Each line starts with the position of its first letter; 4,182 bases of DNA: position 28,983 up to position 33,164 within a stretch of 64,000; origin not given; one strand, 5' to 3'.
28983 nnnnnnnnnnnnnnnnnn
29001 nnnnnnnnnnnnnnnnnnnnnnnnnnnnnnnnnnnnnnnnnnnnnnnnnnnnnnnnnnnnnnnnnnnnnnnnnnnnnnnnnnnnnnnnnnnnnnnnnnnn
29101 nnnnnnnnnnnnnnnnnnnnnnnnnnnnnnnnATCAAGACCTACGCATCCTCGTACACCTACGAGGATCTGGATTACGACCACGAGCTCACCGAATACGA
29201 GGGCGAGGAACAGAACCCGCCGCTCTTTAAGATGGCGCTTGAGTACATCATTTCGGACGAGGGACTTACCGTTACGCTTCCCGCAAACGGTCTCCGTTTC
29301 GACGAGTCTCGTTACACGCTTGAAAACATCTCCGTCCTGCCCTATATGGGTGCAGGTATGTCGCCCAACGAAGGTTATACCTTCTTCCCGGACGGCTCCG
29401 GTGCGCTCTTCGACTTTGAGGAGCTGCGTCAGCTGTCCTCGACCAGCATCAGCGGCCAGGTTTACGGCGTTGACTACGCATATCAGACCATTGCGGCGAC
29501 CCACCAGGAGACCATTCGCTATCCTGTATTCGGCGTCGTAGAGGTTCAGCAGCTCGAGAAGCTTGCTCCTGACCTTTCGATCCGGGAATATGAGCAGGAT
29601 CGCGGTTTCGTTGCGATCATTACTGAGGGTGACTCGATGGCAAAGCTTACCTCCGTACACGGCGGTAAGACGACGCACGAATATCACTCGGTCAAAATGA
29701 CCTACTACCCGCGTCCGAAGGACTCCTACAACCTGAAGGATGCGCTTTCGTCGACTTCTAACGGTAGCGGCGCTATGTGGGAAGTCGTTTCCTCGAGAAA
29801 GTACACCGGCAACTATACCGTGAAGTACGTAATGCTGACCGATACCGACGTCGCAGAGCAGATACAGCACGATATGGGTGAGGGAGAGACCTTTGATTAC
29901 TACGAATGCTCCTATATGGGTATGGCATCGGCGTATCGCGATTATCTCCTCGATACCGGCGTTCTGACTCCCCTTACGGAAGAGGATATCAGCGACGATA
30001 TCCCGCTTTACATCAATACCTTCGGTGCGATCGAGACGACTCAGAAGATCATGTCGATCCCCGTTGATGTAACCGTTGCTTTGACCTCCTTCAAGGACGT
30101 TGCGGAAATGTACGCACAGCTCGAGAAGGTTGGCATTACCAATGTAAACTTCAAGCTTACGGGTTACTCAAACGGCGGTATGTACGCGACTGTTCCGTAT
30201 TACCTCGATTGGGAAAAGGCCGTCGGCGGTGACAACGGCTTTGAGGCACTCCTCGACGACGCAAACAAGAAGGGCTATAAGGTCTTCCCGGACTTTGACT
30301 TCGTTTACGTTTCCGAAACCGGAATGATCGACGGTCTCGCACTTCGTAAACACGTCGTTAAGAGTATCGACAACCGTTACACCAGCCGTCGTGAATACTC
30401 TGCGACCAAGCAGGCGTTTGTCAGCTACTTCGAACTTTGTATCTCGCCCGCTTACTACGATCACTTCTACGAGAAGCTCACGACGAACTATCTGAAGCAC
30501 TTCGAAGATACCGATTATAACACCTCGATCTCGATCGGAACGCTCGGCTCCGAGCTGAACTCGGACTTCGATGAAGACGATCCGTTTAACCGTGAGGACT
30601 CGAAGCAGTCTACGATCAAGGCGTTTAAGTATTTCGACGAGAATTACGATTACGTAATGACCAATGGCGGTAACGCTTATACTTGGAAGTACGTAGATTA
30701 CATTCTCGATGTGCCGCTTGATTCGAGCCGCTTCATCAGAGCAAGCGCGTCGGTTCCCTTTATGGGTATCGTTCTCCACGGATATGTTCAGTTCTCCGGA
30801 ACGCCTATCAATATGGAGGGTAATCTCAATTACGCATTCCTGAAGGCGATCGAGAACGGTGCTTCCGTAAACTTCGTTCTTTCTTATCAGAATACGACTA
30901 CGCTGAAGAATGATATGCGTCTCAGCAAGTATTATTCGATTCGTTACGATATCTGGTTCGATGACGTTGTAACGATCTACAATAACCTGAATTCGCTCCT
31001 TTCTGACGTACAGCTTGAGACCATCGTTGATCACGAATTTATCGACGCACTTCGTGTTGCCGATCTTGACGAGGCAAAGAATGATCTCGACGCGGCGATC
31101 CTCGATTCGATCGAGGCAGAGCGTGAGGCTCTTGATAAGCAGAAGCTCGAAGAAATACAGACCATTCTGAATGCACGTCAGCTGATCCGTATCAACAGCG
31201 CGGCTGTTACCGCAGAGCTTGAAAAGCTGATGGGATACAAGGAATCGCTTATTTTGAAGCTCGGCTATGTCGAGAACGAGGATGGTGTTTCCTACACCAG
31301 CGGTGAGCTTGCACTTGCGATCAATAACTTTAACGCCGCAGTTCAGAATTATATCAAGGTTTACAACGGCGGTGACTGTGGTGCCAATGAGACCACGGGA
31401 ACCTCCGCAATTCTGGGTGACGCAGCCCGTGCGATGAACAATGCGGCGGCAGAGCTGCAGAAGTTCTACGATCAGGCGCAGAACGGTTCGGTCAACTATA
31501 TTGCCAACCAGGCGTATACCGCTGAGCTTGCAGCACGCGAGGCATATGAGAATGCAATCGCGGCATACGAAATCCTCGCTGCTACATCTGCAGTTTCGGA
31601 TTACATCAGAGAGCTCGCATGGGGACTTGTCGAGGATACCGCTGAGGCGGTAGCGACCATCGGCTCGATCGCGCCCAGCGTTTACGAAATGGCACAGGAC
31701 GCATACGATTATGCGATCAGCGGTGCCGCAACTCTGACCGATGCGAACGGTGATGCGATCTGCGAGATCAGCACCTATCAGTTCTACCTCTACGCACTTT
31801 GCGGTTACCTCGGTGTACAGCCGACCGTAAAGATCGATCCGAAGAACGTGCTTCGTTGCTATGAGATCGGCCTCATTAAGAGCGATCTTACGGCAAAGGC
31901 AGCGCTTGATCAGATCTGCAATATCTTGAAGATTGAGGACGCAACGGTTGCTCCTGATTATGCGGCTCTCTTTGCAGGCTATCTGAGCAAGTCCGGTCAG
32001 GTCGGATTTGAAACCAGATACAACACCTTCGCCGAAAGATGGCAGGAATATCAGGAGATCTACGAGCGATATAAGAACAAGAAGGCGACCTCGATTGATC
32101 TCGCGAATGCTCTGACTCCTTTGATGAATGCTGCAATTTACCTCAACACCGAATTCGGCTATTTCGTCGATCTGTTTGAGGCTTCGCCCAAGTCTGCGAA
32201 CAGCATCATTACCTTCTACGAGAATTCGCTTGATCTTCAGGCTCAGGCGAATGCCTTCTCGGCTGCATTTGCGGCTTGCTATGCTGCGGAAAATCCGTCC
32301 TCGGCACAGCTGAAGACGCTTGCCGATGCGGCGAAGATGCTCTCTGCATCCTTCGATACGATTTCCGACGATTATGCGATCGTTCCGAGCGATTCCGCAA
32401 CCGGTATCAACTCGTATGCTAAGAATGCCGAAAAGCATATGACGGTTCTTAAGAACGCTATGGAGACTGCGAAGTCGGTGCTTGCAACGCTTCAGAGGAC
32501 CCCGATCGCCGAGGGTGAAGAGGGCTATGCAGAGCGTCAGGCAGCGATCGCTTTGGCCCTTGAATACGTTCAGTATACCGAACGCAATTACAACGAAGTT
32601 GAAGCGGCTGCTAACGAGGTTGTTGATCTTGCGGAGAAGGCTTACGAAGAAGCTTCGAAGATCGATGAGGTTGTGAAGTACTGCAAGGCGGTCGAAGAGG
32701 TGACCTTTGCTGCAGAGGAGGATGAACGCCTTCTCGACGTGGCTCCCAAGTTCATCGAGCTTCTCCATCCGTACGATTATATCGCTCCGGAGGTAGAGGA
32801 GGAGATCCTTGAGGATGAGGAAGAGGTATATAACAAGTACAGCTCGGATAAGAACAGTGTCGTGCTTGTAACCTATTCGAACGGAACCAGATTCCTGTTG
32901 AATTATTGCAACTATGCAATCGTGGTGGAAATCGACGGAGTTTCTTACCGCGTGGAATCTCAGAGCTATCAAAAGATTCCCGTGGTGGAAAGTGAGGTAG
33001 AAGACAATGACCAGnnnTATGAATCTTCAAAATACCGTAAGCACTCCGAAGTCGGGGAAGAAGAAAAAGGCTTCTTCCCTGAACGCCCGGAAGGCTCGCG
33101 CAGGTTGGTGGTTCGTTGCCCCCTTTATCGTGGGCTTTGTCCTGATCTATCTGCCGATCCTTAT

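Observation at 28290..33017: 1575-aa exoprotein: DUF5696-like barrel core plus ~600-aa Ala-rich helical extension, translationally coupled to the second permease pair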

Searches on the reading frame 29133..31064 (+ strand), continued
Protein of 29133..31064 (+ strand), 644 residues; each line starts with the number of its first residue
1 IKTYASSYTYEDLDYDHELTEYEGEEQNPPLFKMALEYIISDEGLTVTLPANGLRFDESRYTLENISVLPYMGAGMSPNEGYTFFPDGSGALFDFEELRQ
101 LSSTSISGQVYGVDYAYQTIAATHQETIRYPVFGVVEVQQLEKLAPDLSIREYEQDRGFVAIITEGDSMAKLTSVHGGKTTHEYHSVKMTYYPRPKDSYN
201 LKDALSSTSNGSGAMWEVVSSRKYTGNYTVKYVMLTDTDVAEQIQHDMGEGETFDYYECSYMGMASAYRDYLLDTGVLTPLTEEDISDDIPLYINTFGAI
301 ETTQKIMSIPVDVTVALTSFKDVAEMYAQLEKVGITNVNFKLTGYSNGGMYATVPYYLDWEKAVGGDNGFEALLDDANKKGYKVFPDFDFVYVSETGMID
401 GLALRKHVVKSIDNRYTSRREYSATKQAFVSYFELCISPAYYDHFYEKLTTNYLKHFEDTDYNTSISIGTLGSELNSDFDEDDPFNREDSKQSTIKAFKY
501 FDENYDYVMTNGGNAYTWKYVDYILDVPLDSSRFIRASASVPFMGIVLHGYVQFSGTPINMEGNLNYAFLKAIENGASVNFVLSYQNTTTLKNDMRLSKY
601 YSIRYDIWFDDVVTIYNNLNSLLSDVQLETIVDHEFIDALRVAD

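Call 83: find_encoding_contigs(protein=P0344, flank=10000, max_places=1)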
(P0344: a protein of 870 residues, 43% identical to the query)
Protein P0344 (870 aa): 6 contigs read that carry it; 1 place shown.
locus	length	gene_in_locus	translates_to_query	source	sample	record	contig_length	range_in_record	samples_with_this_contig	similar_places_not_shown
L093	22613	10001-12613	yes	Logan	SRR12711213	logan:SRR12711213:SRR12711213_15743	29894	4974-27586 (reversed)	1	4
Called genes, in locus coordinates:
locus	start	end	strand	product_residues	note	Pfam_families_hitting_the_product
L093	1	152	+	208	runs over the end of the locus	PF00440:TetR_N, PF14278:TetR_C_8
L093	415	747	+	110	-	-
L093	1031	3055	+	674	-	PF04616:Glyco_hydro_43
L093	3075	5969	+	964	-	PF25275:Golvesin_C (faint), PF01547:SBP_bac_1, PF13416:SBP_bac_8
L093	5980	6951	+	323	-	PF00528:BPD_transp_1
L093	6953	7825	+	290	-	PF11040:DGF-1_C (faint), PF00528:BPD_transp_1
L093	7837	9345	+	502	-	PF08450:SGL (weak), PF01436:NHL (weak), PF06739:SBBP (faint)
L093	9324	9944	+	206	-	PF04893:Yip1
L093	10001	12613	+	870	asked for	PF18952:DUF5696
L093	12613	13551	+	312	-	PF00528:BPD_transp_1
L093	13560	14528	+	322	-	PF00528:BPD_transp_1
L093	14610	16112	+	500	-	PF01547:SBP_bac_1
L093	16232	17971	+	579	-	PF01301:Glyco_hydro_35, PF02449:Glyco_hydro_42, PF21317:BetaGal_ABD_1, PF21467:BetaGal_gal-bd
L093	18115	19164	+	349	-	PF00356:LacI, PF00532:Peripla_BP_1, PF13407:Peripla_BP_4, PF13377:Peripla_BP_3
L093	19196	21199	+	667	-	PF02449:Glyco_hydro_42, PF08532:Glyco_hydro_42M, PF08533:Glyco_hydro_42C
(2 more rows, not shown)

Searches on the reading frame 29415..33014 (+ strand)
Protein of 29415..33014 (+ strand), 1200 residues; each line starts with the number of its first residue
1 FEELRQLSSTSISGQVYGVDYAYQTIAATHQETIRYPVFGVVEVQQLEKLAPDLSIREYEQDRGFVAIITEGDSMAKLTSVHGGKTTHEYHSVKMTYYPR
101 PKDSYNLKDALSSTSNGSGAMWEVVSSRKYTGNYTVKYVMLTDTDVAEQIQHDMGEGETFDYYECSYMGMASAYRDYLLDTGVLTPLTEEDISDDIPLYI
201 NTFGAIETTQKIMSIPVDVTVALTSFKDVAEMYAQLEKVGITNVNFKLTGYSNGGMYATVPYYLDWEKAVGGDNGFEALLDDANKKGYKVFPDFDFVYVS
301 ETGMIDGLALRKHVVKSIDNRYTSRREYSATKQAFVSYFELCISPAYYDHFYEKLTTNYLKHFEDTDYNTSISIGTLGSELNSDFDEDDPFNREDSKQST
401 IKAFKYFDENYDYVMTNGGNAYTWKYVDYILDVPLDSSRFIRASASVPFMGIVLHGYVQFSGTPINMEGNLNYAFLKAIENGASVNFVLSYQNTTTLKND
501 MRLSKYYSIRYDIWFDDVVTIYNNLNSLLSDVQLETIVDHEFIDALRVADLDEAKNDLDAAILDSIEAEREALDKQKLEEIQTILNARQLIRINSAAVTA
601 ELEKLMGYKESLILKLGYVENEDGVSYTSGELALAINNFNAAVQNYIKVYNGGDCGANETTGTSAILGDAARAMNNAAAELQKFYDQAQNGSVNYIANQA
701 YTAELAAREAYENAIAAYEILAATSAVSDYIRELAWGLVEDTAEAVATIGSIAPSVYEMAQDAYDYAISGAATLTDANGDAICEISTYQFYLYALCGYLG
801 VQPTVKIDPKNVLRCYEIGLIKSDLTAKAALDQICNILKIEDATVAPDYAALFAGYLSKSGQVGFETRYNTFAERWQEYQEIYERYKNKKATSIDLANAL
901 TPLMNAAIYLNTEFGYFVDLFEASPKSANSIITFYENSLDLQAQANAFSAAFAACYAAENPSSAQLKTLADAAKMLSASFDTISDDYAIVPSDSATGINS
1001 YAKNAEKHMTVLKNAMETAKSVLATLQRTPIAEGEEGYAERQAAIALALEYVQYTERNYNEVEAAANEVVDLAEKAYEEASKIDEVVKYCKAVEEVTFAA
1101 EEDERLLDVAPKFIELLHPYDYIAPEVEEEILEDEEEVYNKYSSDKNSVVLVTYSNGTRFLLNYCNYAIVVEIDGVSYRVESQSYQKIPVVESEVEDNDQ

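Call 52: predict_structure(alignment_id=A2)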
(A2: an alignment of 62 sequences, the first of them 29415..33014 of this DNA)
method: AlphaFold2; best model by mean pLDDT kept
length: 1200 residues; sequences in the alignment: 62
mean_pLDDT: 77.3   pTM: 0.58
mean pLDDT of the five models: 77.3, 75.0, 71.1, 69.5, 67.0
residues with pLDDT >= 90: 383; 70-90: 513; 50-70: 125; < 50: 179
segments of 3 or more residues with pLDDT < 50: 1-7, 11-36, 83-89, 99-132, 297-346, 381-396, 436-447, 656-660, 1130-1137, 1192-1200
pLDDT, mean of each block of 10 residues (from residue 1): 40 40 28 47 73 71 80 55 51 57 44 42 41 70 86 82 84 87 87 89 82 74 88 92 90 69 74 78 90 62 33 30 25 30 46 81 83 72 37 51 84 82 82 57 49 85 69 83 85 71 60 86 91 88 82 78 75 77 89 93 94 92 85 92 87 51 73 92 88 93 96 95 88 92 96 94 89 79 85 72 76 87 90 91 92 90 92 97 91 91 95 94 81 62 84 82 88 87 70 89 95 97 95 92 97 97 96 96 95 94 89 92 71 48 73 88 86 84 84 37
secondary structure, 60 per line:
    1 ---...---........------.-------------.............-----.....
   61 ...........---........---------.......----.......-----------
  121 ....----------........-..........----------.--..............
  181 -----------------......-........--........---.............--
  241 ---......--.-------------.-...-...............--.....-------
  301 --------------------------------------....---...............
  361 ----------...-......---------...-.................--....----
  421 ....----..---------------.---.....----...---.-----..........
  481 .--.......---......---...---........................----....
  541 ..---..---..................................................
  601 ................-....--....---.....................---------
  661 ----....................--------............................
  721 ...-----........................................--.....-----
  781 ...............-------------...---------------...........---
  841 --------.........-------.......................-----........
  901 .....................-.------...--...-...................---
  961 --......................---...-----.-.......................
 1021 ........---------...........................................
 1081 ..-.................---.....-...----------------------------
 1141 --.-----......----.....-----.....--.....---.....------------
elements in order (helices of 4 or more, strands of 3 or more residues): E10-17 E38-50 E56-71 E75-82 E92-98 E103-106 E121-124 E135-142 H144-153 H167-180 E198-203 E205-212 E215-222 H226-238 E244-249 H272-286 E289-293 H339-342 H346-360 E371-373 H375-380 H394-410 E413-416 H421-424 H450-454 E459-461 H471-481 E484-490 H494-499 H511-532 E537-542 H551-616 E618-621 E624-627 H631-651 H665-684 H693-723 H729-768 E771-775 E781-786 H787-795 H827-837 H849-857 H865-887 H893-921 E930-932 H939-957 H963-984 E988-990 H998-1028 H1038-1082 H1084-1100 H1104-1108 E1149-1154 E1159-1163 E1169-1173 E1176-1180 E1184-1188
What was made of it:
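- Checked: They are predicted as near-continuous helices, mostly at pLDDT 80-97 (call 52). A five-strand beta domain follows at about residues 1524-1563 (call 52).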

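Call 55: fold_search(model_id=the predicted structure, library=pdb)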
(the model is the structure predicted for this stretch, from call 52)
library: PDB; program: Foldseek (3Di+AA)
matches with E <= 10: 940; with E <= 0.001: 23
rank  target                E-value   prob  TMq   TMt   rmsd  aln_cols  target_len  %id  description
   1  5wzp_A                5.1e-09  1.00  0.25  0.47   9.9       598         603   12  Alpha-N-acetylgalactosaminidase NagBb from Bifidobacterium bifidum - ligand free (released 2017-06-07)
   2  5wzn_A                9.4e-08  1.00  0.26  0.47   9.8       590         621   12  Alpha-N-acetylgalactosaminidase NagBb from Bifidobacterium bifidum - GalNAc complex (released 2017-06-07)
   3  5wzr_A                2.6e-07  1.00  0.26  0.46  10.2       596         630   12  Alpha-N-acetylgalactosaminidase NagBb from Bifidobacterium bifidum - Gal-NHAc-DNJ complex (released 2017-06-07)
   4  5wzr_B                4.0e-07  1.00  0.25  0.45   8.1       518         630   13  Alpha-N-acetylgalactosaminidase NagBb from Bifidobacterium bifidum - Gal-NHAc-DNJ complex (released 2017-06-07)
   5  5wzq_A                4.2e-07  1.00  0.26  0.47  10.0       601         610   12  Alpha-N-acetylgalactosaminidase NagBb from Bifidobacterium bifidum - quadruple mutant (released 2017-06-07)
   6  5wzp_B                5.0e-07  1.00  0.25  0.47  10.6       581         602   11  Alpha-N-acetylgalactosaminidase NagBb from Bifidobacterium bifidum - ligand free (released 2017-06-07)
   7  5wzn_B                6.5e-07  1.00  0.26  0.46  10.1       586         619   11  Alpha-N-acetylgalactosaminidase NagBb from Bifidobacterium bifidum - GalNAc complex (released 2017-06-07)
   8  5wzq_B                1.2e-06  1.00  0.26  0.47  10.1       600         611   12  Alpha-N-acetylgalactosaminidase NagBb from Bifidobacterium bifidum - quadruple mutant (released 2017-06-07)
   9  5a58_A                8.1e-05  1.00  0.21  0.22  10.9       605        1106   13  The structure of GH101 D764N mutant from Streptococcus pneumoniae TIGR4 in complex with serinyl T-antigen (released 2015-09-02)
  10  5a59_A                1.1e-04  1.00  0.21  0.23  10.9       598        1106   12  The structure of GH101 E796Q mutant from Streptococcus pneumoniae TIGR4 in complex with T-antigen (released 2015-09-02)
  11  1j0j_A                1.4e-04  1.00  0.18  0.32  16.5       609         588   10  Crystal structure of neopullulanase E357Q complex with maltotetraose (released 2003-01-28)
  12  8w20_A                1.7e-04  0.97  0.08  0.12  63.9       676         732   14  Umb1 umbrella toxin particle (released 2024-04-17)
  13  1wzm_A                1.9e-04  1.00  0.18  0.32  15.0       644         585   10  Thermoactinomyces vulgaris R-47 alpha-amylase II (TVA II) mutatnt R469K (released 2005-03-22)
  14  5a55                  2.0e-04  1.00  0.21  0.22  11.4       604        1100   12  The native structure of GH101 from Streptococcus pneumoniae TIGR4 (released 2015-09-02)
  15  5a57                  2.4e-04  1.00  0.21  0.22  10.8       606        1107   12  The structure of GH101 from Streptococcus pneumoniae TIGR4 in complex with PUGT (released 2015-09-02)
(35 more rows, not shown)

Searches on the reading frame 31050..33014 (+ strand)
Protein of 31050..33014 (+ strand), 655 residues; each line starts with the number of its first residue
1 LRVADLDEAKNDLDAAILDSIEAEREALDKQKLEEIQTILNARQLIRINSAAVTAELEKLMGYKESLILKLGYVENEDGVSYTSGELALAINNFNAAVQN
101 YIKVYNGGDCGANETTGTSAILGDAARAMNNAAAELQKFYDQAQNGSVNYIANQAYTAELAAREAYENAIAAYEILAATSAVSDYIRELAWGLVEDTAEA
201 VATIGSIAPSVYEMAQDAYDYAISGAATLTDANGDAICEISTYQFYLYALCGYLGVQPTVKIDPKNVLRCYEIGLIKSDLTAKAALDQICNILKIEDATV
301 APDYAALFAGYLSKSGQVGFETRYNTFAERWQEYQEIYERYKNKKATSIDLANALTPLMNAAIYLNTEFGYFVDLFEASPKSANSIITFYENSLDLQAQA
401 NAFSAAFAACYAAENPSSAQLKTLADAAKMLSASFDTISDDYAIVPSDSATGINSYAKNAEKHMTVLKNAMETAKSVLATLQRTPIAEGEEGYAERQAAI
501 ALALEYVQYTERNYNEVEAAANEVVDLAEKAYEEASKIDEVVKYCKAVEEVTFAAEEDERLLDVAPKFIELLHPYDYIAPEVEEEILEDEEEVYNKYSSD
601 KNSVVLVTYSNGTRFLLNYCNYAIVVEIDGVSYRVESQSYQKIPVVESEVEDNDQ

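Call 36: search_protein_families(library=pfam, proteins=[window:31050-33014:+], max_evalue=10)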
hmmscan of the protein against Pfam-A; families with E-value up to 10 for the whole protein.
window:31050-33014:+ (655 aa): 4 families
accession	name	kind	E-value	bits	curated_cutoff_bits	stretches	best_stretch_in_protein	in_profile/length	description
PF12425.13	DUF3673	-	0.31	11.4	22.3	1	70-92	13-33/53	Protein of unknown function (DUF3673)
PF18854.6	baeRF_family10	-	0.4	11.4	27.1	1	497-562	59-116/143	Bacterial archaeo-eukaryotic release factor family 10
PF13233.12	Complex1_LYR_2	-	0.74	11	22.3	1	324-344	43-65/80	Complex1_LYR-like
PF11800.13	RP-C_C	-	8.9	7.1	32.6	1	174-218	4-51/102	Replication protein C C-terminal region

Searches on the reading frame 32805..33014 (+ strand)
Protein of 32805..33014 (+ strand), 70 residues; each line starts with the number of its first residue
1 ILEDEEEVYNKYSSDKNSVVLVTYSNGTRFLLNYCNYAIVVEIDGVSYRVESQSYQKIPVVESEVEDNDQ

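Call 73: search_protein_families(library=pfam, proteins=[window:32805-33014:+], max_evalue=10)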
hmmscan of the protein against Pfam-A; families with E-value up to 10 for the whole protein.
window:32805-33014:+ (70 aa): 2 families
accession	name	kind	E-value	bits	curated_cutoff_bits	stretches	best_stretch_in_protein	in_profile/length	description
PF18952.6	DUF5696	-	0.031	13.2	25.6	1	11-46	572-605/612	Family of unknown function (DUF5696)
PF20050.4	DUF6452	-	0.043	14.4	27.1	1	11-69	40-100/108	Family of unknown function (DUF6452)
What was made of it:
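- On Pfam DUF5696 (PF18952): The end of the profile (positions 572-605) matches residues ~1516-1551, about 600 aa downstream (call 73, E = 0.031).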
